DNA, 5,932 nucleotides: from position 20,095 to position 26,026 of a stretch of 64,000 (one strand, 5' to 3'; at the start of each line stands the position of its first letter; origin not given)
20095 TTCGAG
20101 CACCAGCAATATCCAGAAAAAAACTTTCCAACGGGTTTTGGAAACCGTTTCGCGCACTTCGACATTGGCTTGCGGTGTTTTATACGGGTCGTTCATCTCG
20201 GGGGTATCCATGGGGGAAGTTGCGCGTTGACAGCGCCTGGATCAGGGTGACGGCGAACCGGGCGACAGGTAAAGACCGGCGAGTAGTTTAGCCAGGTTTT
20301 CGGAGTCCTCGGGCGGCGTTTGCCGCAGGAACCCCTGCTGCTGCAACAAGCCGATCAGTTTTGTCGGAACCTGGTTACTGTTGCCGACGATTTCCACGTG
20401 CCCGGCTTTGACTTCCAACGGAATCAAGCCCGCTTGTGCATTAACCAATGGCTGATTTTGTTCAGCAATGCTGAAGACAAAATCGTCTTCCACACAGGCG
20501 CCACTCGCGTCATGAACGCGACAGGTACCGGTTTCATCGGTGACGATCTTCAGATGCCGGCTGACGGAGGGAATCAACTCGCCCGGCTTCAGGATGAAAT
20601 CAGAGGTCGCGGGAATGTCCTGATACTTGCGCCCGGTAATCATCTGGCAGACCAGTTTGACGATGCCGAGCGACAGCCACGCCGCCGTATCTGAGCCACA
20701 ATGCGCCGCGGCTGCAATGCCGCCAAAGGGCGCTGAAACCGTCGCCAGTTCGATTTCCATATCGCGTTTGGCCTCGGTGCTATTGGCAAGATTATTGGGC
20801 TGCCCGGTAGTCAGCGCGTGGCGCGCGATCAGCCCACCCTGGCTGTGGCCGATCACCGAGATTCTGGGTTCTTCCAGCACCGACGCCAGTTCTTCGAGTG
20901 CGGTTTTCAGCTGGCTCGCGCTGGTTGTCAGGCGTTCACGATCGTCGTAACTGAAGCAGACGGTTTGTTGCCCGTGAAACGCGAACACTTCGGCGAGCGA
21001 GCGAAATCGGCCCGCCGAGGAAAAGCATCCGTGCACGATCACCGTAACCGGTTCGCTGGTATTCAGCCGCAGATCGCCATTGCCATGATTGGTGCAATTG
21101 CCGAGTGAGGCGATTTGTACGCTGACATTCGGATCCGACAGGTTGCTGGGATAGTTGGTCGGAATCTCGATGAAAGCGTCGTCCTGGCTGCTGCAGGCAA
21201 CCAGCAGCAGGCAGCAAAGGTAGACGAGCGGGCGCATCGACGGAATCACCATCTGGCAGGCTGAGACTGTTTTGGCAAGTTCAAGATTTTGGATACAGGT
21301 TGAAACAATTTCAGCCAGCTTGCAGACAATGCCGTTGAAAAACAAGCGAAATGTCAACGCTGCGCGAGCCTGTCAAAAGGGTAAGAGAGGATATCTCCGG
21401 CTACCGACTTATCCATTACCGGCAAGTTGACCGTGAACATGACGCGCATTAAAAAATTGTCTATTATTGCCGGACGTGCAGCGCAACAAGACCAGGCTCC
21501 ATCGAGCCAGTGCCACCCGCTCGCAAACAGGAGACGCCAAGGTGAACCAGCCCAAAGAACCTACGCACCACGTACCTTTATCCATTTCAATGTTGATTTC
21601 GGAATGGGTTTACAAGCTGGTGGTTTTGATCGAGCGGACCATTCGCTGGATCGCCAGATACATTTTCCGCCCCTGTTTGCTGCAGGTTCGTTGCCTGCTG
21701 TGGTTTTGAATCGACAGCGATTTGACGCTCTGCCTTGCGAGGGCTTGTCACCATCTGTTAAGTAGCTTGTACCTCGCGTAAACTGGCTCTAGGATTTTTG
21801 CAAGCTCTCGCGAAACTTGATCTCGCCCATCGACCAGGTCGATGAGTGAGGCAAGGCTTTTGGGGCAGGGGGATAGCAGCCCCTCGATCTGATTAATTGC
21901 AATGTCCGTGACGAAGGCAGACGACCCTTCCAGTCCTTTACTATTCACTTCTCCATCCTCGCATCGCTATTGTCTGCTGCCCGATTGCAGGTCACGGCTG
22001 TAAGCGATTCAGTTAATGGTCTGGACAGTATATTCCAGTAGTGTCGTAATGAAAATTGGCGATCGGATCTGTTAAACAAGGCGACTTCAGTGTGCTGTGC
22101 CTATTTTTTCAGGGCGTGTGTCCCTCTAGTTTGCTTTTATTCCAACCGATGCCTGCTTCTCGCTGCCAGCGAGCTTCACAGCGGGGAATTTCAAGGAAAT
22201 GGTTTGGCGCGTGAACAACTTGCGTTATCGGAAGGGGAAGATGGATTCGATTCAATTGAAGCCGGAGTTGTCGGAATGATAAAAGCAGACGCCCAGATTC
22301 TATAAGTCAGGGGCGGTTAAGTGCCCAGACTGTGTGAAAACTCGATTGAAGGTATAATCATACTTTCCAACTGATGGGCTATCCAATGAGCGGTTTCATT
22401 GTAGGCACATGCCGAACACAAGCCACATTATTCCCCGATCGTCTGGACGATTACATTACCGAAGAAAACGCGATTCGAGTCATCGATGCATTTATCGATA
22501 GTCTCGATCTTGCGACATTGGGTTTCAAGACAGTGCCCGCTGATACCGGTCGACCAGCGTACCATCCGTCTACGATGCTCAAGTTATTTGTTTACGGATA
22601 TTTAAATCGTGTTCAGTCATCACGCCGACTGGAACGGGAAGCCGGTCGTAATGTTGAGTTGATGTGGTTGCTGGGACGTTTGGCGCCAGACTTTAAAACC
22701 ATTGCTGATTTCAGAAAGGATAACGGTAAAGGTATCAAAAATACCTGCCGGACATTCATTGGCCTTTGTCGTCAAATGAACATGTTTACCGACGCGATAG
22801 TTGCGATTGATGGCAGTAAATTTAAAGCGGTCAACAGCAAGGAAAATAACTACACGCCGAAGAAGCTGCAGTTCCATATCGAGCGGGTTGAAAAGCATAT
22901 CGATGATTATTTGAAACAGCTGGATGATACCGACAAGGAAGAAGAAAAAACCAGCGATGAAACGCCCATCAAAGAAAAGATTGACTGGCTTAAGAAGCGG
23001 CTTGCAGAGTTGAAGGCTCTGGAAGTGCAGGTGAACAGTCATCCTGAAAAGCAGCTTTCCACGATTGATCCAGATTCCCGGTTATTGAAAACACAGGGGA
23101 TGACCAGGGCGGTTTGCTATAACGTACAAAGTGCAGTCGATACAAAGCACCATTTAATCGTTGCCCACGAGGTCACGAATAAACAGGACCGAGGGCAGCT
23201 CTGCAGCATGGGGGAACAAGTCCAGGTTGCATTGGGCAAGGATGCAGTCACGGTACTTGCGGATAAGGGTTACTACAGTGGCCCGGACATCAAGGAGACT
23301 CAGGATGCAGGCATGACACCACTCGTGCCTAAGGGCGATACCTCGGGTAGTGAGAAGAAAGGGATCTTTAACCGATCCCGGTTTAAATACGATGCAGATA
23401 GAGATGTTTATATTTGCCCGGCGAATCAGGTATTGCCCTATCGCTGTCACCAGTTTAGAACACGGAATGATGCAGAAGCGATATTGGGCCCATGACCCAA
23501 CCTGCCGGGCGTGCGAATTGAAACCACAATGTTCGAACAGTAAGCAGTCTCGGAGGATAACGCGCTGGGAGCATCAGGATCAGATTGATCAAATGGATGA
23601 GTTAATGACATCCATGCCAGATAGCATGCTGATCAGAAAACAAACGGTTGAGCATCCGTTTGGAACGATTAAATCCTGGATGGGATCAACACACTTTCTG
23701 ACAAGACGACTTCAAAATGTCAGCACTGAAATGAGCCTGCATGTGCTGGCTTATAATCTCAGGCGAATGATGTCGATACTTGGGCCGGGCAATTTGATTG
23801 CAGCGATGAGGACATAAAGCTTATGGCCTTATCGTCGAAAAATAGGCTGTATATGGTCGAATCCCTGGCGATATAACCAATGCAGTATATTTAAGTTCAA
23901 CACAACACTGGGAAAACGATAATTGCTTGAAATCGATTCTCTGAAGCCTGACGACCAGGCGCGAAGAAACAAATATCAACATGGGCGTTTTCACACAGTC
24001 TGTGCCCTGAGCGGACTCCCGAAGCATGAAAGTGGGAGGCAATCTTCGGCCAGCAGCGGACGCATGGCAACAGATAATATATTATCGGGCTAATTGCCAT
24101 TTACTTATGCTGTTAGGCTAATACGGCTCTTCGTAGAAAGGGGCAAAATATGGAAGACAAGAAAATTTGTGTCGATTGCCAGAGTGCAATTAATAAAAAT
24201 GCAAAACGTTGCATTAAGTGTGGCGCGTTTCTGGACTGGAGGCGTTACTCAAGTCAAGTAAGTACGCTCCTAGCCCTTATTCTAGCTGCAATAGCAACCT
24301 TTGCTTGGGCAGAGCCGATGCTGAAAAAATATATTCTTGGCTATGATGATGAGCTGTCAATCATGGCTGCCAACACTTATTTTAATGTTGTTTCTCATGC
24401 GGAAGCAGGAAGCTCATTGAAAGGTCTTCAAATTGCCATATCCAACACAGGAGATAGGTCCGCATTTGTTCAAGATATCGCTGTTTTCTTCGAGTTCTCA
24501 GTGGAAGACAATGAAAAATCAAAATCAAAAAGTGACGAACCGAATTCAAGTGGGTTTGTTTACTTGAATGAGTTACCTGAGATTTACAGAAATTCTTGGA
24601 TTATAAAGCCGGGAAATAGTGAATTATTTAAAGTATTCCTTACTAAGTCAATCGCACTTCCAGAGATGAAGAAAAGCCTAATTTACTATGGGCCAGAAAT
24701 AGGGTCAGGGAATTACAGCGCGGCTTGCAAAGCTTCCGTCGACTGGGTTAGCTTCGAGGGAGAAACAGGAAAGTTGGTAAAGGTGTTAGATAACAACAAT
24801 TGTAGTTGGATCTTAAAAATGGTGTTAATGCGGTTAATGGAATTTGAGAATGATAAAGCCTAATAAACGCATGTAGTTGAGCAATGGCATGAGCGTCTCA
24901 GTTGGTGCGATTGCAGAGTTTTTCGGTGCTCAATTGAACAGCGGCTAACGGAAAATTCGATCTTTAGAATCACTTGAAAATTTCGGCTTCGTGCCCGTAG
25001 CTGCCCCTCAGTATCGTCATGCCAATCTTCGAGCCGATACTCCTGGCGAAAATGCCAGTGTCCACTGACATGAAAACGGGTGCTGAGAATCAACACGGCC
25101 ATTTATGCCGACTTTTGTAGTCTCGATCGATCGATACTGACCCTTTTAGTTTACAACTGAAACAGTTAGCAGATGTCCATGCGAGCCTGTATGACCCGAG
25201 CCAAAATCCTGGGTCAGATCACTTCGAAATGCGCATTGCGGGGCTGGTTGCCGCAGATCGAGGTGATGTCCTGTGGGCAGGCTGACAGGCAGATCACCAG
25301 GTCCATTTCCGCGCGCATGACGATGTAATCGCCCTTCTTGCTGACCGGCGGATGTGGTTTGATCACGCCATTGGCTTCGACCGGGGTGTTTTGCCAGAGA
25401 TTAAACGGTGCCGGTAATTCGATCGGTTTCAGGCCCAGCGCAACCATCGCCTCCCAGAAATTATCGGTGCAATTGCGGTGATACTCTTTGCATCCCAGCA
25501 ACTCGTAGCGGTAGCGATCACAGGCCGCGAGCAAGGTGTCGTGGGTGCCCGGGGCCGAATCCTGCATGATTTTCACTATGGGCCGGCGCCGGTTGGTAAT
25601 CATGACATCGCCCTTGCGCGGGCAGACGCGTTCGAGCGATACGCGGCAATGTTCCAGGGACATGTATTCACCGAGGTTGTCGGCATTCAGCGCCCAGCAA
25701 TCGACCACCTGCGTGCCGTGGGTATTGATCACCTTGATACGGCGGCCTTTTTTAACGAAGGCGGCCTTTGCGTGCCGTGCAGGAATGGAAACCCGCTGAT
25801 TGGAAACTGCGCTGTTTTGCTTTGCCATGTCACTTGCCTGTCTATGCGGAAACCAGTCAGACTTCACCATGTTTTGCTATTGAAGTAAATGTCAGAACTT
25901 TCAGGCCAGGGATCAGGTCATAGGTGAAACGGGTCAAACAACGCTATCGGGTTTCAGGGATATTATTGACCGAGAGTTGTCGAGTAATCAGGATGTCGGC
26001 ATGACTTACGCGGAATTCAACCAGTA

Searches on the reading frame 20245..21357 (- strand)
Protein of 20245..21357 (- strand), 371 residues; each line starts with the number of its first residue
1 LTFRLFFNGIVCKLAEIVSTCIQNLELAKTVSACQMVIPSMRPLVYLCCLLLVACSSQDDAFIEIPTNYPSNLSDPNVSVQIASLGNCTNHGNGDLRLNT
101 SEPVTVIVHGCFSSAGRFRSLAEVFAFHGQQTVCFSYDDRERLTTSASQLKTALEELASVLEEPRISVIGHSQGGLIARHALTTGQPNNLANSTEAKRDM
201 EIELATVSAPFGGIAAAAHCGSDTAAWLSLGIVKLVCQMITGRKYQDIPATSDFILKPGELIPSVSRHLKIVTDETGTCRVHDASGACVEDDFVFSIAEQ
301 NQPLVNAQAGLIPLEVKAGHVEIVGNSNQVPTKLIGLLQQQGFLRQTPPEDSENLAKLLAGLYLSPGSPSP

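Call 18: search_protein_families(library=pfam, proteins=[window:20245-21357:-], max_evalue=0.001)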
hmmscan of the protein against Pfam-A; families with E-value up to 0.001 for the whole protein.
window:20245-21357:- (371 aa): 7 families
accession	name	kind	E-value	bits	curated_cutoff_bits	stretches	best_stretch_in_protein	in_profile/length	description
PF05057.20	DUF676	-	1.2e-06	28.7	20.3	1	153-218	66-132/217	Putative serine esterase (DUF676)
PF01674.24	Lipase_2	-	8.1e-06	26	20.3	1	103-218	3-123/219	Lipase (class 2)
PF02089.21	Palm_thioest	-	4.3e-05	23.8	26.8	1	106-220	3-119/254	Palmitoyl protein thioesterase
PF12146.15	Hydrolase_4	-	0.00019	21.3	27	0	104-185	6-97/239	Serine aminopeptidase, S33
PF24096.1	DUF7379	-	0.0002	21.8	33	1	107-216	3-117/191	Domain of unknown function (DUF7379)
PF05990.18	DUF900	-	0.00041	20.3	20.5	1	137-183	67-113/232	Alpha/beta hydrolase of unknown function (DUF900)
PF07819.20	PGAP1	-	0.00042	20.6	24.3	0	147-185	69-112/233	PGAP1-like alpha/beta domain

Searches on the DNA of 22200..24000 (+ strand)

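Call 38: search_dna_similar(query=window:22200-24000:+, collection=plasmids, mode=distant, max_rows=15)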
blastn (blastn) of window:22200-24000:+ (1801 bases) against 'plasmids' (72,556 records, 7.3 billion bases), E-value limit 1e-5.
Records with a match: 164; places in all: 226; records where one place covers at least 80% of the query: 0.
Best place of each record, by identity: 80-90% 7; 60-80% 157.
By first word of the organism name: Ralstonia 38; Pseudomonas 28; Paraburkholderia 13; Escherichia 9; Roseomonas 6; Pseudoalteromonas 5; Variovorax 5; Sphingobium 4; Cupriavidus 4; Enterobacter 3; and 30 more.
By predicted mobility (MOB-suite, as given by PLSDB): non-mobilizable 67; mobilizable 52; conjugative 45.
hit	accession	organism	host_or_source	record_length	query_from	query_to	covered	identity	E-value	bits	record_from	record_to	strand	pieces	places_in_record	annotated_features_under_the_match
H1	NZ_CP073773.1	Enterobacter hormaechei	pig feces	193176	346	1578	68%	65.8%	1e-65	259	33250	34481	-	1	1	IS1182 family transposase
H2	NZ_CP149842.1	Enterobacter hormaechei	Homo sapiens,Wound/Abscess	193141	346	1578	68%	65.8%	1e-65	259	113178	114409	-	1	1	IS1182 family transposase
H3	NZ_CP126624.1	Citrobacter freundii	single cell,Sprouts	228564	346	1578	68%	65.8%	1e-65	259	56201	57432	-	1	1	IS1182 family transposase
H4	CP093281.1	Pseudomonas silvicola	Cunninghamia lanceolata,cell ...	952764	346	1578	68%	65.4%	2e-51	212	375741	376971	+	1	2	none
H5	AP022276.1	Enterobacter cloacae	-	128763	346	1578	57%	68.2%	1e-58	357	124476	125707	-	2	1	DDE transposase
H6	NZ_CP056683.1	Klebsiella grimontii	culture,Wastewater influent sample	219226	346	1578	56%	68.3%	4e-59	356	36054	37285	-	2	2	IS1182 family transposase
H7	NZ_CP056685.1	Klebsiella grimontii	culture,Wastewater influent sample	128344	346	1578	56%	68.3%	4e-59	356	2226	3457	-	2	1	IS1182 family transposase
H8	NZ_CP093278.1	Raoultella sp. HC6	straw,soil sample,soil sample from ...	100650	392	1578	54%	68.1%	1e-53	333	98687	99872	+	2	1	IS1182 family transposase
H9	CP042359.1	Rahnella aquatilis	hyacinth,plant,hyacinth bulb, basal ...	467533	346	1224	49%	66.4%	7e-56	226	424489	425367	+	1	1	none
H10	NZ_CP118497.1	Pseudoalteromonas rhizosphaerae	Crassostrea gigas,Bacteria from ...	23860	392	1223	46%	67.0%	9e-55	223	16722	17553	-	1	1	IS1182 family transposase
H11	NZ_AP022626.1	Pseudoalteromonas sp. PS1M3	-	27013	392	1223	46%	67.0%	9e-55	223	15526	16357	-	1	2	IS1182 family transposase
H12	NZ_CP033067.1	Pseudoalteromonas agarivorans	cell culture,sea water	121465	392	1223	46%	67.0%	2e-56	228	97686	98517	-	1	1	IS1182 family transposase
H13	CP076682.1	Pseudoalteromonas shioyasakiensis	isolated microorganism,Ocean water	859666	392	1223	46%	67.0%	2e-56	228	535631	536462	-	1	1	IS1182 family transposase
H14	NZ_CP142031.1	Pseudoalteromonas sp. CuT4-3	whole organism,deep-sea sediment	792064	392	1223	46%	67.0%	2e-56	228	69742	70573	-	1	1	IS1182 family transposase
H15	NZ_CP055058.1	Klebsiella pneumoniae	Shek Wu Hui WWTPs_4 WWTPs effluent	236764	379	1579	42%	70.8%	5e-58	326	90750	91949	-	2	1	IS1182 family transposase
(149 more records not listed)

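Call 61: get_annotated_region(hit=H1, flank=600)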
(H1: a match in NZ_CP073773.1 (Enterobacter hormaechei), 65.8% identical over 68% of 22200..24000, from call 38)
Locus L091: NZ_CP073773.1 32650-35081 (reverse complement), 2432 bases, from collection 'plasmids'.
description: Enterobacter hormaechei strain SH19PTE2 plasmid pYUSHP2-2, complete sequence
organism: Enterobacter hormaechei (NCBI taxid 158836)
taxonomy: Bacteria; Pseudomonadota; Gammaproteobacteria; Enterobacterales; Enterobacteriaceae; Enterobacter; Enterobacter hormaechei
host: -; source: pig feces; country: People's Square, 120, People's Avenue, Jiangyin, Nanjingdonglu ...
typing (MOB-suite, as given by PLSDB): conjugative; replicon IncFIB,IncFII; relaxase MOBF; mating-pair formation MPF_F
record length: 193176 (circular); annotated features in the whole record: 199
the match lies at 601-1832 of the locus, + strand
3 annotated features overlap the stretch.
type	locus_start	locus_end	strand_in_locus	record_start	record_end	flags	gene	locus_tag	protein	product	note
CDS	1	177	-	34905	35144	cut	relB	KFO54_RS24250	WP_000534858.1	type II toxin-antitoxin system antitoxin RelB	-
CDS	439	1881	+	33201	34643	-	-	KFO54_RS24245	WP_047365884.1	IS1182 family transposase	-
CDS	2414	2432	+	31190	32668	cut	-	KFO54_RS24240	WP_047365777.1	SulP family inorganic anion transporter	-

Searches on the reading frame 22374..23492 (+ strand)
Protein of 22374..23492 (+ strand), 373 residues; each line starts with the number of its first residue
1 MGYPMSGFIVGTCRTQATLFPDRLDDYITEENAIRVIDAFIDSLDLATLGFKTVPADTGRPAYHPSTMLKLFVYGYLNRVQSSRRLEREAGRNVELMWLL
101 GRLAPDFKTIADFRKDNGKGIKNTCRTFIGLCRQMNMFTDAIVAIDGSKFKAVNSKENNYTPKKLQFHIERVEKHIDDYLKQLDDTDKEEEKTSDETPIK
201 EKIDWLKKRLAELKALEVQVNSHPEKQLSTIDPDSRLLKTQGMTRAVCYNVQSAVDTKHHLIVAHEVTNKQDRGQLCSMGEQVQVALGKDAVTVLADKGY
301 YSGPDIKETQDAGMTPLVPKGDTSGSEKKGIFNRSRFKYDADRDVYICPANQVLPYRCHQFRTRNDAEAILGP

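Call 9: search_protein_families(library=pfam, proteins=[window:22374-23492:+], max_evalue=0.01)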
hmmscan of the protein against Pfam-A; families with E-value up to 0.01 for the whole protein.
window:22374-23492:+ (373 aa): 2 families
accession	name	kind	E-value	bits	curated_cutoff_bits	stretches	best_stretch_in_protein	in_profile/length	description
PF05598.16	DUF772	-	4.5e-18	65.5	23.1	1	59-123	1-69/74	Transposase domain (DUF772)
PF01609.27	DDE_Tnp_1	-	6.5e-06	26.5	23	1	245-320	32-106/200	Transposase DDE domain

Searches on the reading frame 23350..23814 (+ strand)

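Call 9: search_protein_families(library=pfam, proteins=[window:23350-23814:+], max_evalue=0.01)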
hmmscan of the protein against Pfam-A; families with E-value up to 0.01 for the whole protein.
window:23350-23814:+ (155 aa): 2 families
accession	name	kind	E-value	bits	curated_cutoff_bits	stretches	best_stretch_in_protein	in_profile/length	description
PF13751.12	DDE_Tnp_1_6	-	2.3e-14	54.2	25.1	1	48-141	29-125/125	Transposase DDE domain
PF01609.27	DDE_Tnp_1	-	1.3e-05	25.5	23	1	94-137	157-200/200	Transposase DDE domain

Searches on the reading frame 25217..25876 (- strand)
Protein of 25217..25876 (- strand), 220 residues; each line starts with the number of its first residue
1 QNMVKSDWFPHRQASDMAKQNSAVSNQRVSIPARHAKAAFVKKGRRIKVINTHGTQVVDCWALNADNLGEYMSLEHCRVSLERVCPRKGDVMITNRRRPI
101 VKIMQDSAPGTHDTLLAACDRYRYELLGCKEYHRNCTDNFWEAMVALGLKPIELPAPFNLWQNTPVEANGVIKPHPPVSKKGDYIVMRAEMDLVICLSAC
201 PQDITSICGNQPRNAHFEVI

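Call 18: search_protein_families(library=pfam, proteins=[window:25217-25876:-], max_evalue=0.001)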
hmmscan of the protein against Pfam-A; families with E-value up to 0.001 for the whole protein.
window:25217-25876:- (220 aa): 1 family
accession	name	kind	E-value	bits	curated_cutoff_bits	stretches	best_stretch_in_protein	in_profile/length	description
PF09347.15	DUF1989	-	2.2e-49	167.8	27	1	31-194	3-168/168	Domain of unknown function (DUF1989)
